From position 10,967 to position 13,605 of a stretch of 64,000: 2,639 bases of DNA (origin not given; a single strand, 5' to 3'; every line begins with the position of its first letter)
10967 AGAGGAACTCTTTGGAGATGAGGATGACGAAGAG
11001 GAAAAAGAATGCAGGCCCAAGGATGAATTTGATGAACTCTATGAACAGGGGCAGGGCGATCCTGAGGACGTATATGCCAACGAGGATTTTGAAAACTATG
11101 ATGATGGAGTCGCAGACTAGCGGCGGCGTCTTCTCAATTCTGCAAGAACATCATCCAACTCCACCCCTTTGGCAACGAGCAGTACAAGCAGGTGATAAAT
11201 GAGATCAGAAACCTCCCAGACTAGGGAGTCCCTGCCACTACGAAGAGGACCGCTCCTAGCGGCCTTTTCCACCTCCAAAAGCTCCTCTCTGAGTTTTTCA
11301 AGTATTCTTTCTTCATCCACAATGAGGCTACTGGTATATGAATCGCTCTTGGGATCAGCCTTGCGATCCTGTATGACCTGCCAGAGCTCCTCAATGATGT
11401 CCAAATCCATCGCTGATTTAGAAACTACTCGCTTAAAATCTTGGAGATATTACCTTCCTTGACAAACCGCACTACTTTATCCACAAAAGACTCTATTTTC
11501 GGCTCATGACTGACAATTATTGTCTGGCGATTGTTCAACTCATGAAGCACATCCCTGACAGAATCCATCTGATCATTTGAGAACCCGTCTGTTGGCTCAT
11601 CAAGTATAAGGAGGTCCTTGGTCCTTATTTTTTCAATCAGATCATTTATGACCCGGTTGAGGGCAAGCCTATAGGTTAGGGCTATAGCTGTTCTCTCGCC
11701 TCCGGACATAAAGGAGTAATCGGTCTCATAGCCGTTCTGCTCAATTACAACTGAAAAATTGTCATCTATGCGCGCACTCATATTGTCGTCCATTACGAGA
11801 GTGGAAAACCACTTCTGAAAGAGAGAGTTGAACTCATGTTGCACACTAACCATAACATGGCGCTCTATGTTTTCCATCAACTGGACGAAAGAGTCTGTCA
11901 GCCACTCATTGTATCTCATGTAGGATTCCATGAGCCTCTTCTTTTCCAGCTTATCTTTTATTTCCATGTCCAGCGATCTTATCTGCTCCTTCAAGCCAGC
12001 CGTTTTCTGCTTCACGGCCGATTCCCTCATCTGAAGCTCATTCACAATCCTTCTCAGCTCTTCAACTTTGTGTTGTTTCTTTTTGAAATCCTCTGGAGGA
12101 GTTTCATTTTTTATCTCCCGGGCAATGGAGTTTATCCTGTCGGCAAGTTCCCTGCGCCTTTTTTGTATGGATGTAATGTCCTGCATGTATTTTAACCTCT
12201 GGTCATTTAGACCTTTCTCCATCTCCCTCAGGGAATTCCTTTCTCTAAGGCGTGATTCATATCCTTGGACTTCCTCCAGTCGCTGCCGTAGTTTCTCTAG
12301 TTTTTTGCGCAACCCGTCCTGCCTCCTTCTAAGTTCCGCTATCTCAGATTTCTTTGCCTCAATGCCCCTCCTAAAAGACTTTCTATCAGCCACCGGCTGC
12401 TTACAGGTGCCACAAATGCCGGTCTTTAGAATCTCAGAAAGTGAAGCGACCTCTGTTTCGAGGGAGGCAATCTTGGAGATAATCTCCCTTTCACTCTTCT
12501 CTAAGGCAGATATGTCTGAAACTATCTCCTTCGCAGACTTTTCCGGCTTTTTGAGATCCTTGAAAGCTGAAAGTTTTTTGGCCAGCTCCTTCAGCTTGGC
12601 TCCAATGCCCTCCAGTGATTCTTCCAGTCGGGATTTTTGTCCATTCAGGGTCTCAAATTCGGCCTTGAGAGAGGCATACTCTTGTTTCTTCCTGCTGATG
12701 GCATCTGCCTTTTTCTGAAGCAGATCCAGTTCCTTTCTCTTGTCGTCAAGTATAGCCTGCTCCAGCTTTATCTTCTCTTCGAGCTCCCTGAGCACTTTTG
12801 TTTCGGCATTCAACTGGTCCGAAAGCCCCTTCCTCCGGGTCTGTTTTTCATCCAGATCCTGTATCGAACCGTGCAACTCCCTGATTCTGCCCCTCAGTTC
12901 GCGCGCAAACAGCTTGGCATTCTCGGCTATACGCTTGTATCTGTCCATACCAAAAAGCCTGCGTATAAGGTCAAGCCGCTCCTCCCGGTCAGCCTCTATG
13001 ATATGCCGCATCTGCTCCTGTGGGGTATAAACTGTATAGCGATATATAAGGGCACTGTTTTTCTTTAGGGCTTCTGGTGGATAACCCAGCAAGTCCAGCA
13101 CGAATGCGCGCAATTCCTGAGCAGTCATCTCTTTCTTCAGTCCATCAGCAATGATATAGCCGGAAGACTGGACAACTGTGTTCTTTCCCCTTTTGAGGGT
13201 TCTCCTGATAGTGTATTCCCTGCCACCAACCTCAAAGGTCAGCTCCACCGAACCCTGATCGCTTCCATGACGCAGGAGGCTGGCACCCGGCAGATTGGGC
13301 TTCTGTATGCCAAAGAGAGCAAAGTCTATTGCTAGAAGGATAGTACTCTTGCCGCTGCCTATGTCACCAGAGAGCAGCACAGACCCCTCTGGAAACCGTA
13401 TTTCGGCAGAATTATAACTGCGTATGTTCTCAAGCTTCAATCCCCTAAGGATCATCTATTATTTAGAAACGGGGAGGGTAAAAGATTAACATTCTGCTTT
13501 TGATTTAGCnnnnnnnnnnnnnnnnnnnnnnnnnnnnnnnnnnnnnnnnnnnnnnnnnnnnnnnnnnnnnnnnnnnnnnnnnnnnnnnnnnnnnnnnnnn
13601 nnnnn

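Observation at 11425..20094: Every junction of the nurA-herA-mre11-rad50 operon carries an extra gene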

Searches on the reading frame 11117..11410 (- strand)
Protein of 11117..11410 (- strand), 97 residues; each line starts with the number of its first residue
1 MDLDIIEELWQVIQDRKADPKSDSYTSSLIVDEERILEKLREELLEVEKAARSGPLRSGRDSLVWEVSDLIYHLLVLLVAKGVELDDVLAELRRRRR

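Call 3: search_protein_families(library=pfam, proteins=[window:11117-11410:-], max_evalue=0.01)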
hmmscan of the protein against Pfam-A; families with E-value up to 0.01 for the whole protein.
window:11117-11410:- (97 aa): 1 family
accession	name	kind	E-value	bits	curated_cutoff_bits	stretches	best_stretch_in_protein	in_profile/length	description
PF01503.22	PRA-PH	-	6e-20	71.9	21.3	1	7-95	2-85/86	Phosphoribosyl-ATP pyrophosphohydrolase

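Call 4: search_protein_families(library=ncbifam, proteins=[window:11117-11410:-], max_evalue=0.01)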
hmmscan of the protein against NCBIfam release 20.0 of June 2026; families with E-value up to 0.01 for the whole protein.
window:11117-11410:- (97 aa): 5 families
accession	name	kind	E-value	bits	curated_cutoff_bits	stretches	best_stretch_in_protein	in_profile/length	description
TIGR03188.1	histidine_hisI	equivalog_domain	1.1e-23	83.3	42.7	1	7-92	2-84/84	phosphoribosyl-ATP diphosphatase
NF001613.0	PRK00400.1-5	equivalog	1.4e-19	70.1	120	1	4-96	4-93/107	phosphoribosyl-ATP diphosphatase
NF002747.0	PRK02759.1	equivalog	2.2e-19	69.9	187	1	3-97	115-206/208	bifunctional phosphoribosyl-AMP cyclohydrolase/phosphoribosyl-ATP diphosphatase HisIE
NF001611.0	PRK00400.1-3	equivalog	5e-19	68.4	99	1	3-96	4-94/108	phosphoribosyl-ATP diphosphatase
NF001610.0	PRK00400.1-1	equivalog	1.6e-07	31.4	104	1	6-92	10-93/93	phosphoribosyl-ATP diphosphatase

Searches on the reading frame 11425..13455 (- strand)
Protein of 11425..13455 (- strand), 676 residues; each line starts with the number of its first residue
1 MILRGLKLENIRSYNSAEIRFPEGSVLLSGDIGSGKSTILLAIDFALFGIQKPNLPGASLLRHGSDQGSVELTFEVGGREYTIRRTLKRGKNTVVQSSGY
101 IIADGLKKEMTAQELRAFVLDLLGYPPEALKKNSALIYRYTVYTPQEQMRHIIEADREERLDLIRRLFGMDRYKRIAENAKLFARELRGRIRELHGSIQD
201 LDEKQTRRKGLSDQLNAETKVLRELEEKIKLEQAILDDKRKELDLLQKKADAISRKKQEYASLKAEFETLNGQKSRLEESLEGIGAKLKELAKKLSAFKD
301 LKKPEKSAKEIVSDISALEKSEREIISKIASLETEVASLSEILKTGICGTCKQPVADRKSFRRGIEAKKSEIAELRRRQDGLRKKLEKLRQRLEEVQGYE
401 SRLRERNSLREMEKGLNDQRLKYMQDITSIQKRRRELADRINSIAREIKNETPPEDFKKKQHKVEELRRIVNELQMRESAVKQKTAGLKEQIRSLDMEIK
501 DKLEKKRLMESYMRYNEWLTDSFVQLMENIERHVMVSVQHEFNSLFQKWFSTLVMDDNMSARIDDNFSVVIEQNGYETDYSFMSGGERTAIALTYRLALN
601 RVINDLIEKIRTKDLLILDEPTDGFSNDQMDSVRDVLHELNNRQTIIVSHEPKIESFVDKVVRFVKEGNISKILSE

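Call 3: search_protein_families(library=pfam, proteins=[window:11425-13455:-], max_evalue=0.01)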
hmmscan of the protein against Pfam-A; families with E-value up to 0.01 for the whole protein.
window:11425-13455:- (676 aa): 12 families
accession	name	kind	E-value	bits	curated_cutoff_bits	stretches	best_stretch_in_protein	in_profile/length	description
PF13476.12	AAA_23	-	1.5e-13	52.3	27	1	6-230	2-157/201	AAA domain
PF02463.25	SMC_N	-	1.2e-12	48.2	40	1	3-667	2-215/220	RecF/RecN/SMC N terminal domain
PF13555.12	AAA_29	-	2.4e-06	27.6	27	1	3-51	1-50/61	P-loop containing region of AAA domain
PF13166.12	AAA_13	-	7.6e-05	22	36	1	408-621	336-535/713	AAA domain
PF05531.17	NPV_P10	-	0.00017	22.5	29.8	0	187-237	16-66/75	Nucleopolyhedrovirus P10 protein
PF13175.12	AAA_15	-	0.00017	21.8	32.1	0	1-621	1-337/374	AAA ATPase domain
PF13304.12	AAA_21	-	0.00024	21.7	27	0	390-654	143-302/304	AAA domain, putative AbiEii toxin, Type IV TA system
PF13514.12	AAA_27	-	0.00082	19.5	22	1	1-131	1-131/206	AAA domain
PF05557.18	MAD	-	0.0014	17.5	30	1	162-334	52-218/661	Mitotic checkpoint protein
PF13558.12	SbcC_Walker_B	-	0.0024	18.5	27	1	576-638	26-89/90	SbcC/RAD50-like, Walker B motif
PF04513.17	Baculo_PEP_C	-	0.009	16.5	38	0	365-448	25-108/140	Baculovirus polyhedron envelope protein, PEP, C terminus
PF04977.20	DivIC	-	0.0096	16.1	28.9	1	350-396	11-57/80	Septum formation initiator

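Call 4: search_protein_families(library=ncbifam, proteins=[window:11425-13455:-], max_evalue=0.01)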
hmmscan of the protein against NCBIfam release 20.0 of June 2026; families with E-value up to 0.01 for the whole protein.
window:11425-13455:- (676 aa): 41 families (the best 25 are shown)
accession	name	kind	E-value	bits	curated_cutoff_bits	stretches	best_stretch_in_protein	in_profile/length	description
NF003034.1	PRK03918.1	equivalog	1.6e-47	162.1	700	3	1-344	1-331/878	DNA double-strand break repair ATPase Rad50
NF045487.1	ASRP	equivalog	8.7e-44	150.1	300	1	16-598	7-545/593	archaea-specific SMC-related protein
NF002572.0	PRK02224.1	equivalog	6.8e-41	140.5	1087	3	1-299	1-292/888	DNA double-strand break repair ATPase Rad50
NF041035.1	Rad50_Halo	equivalog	1.2e-38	133.1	1000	3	3-297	3-290/883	DNA double-strand break repair ATPase Rad50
NF002244.0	PRK01156.1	equivalog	5.7e-34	117.3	847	2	1-451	1-417/895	DNA double-strand break repair ATPase Rad50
NF041034.1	Rad50_Sulf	equivalog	2.2e-31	108.5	1000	3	365-673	547-866/872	DNA double-strand break repair ATPase Rad50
TIGR00618.1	sbcc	subfamily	5.8e-20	70.9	478.5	1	6-394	6-390/1043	exonuclease subunit SbcC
NF053563.1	Rkd4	equivalog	3.5e-18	65.1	860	2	3-243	3-235/747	arcadin-4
TIGR02169.1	SMC_prok_A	equivalog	1.2e-12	46.4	729.4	3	172-338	331-502/1165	chromosome segregation protein SMC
NF045780.1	TrlF_fam_ATP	equivalog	1.1e-11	44.2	350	1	33-621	319-852/944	TrlF family AAA-like ATPase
NF010680.0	PRK14079.1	equivalog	1e-08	34.6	386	1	2-95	2-94/349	recombination protein F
TIGR02168.1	SMC_prok_B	equivalog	3.7e-08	31.6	567.35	1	171-404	242-483/1181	chromosome segregation protein SMC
TIGR02857.1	CydD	equivalog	6.7e-08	31.9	435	1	583-663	459-528/529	thiol reductant ABC exporter subunit CydD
TIGR03608.1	L_ocin_972_ABC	subfamily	8.6e-08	31.9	254.85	1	579-663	131-205/206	putative bacteriocin export ABC transporter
TIGR00611.2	recf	equivalog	1.5e-07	31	172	1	4-92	2-90/339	DNA replication/repair protein RecF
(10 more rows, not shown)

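Call 7: search_protein_families(library=padloc, proteins=[window:11425-13455:-], max_evalue=1)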
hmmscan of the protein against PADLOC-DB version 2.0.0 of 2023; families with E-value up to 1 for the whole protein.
window:11425-13455:- (676 aa): 47 families (the best 25 are shown)
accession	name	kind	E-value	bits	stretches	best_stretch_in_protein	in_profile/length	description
PDLC03859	LmuB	-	2.7e-42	143.8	1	6-668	8-600/611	-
PDLC04135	mad3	-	1.6e-25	88.5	2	369-673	87-347/374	mads_3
PDLC03863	LmuB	-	1.1e-22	78.5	1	2-667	4-598/610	-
PDLC03862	LmuB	-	6e-12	42.7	3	18-94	22-93/643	-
PDLC03860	LmuB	-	7e-12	42.7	3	15-134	18-126/565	-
PDLC03865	LmuB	-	1.1e-11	41.7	2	173-548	329-725/1007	-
PDLC02730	PbeC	-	4.5e-11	40.2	3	339-628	336-609/651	PbeC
PDLC00519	JetC1|JetC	-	5.6e-11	39.4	3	199-395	270-466/1097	DUF3584 domain; MukB-like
PDLC02725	PbeC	-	1.1e-10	38.8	2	194-566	194-556/646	PbeC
PDLC02668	DndD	-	1.2e-10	39.1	1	1-595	1-572/659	DndD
PDLC02714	PbeC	-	2e-10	38.1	4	422-595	393-566/651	PbeC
PDLC02747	PbeC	-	4e-10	37.2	2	198-575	192-562/632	PbeC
PDLC02756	PbeC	-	4.3e-10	37.2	3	380-598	354-574/643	PbeC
PDLC02741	PbeC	-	4.5e-09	33.4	2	205-649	193-618/644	PbeC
PDLC02740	PbeC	-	2.7e-08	31.1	2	200-597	190-573/648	PbeC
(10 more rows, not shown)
